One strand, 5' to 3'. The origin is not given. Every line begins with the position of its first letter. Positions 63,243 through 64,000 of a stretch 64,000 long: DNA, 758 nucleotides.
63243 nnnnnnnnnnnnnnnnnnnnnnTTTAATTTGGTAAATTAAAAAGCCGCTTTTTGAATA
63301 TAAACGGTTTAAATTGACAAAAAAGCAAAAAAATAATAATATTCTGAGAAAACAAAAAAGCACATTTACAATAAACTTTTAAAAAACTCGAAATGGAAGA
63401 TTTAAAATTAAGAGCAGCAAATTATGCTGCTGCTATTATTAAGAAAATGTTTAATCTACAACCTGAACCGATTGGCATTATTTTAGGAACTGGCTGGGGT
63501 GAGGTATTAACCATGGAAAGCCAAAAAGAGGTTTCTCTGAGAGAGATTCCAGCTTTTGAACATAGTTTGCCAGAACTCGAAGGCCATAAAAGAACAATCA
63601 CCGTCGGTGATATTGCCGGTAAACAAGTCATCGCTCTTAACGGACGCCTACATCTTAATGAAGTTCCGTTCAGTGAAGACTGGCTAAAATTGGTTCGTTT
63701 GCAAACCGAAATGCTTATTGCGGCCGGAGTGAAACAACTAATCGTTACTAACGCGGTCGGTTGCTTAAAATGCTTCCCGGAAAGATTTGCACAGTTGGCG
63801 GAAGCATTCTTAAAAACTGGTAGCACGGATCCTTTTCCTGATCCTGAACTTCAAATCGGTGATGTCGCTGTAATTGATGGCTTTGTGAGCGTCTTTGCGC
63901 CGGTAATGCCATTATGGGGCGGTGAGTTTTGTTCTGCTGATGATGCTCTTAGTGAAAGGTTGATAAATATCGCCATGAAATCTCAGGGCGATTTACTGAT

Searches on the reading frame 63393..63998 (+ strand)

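Call 80: search_protein_families(library=pfam, proteins=[window:63393-63998:+], max_evalue=0.001)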
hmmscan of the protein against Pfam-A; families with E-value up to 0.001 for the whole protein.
window:63393-63998:+ (202 aa): 1 family
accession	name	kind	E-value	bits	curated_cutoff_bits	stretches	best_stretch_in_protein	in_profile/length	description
PF01048.26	PNP_UDP_1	-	1.9e-06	27.9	25.1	1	26-126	1-84/233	Phosphorylase superfamily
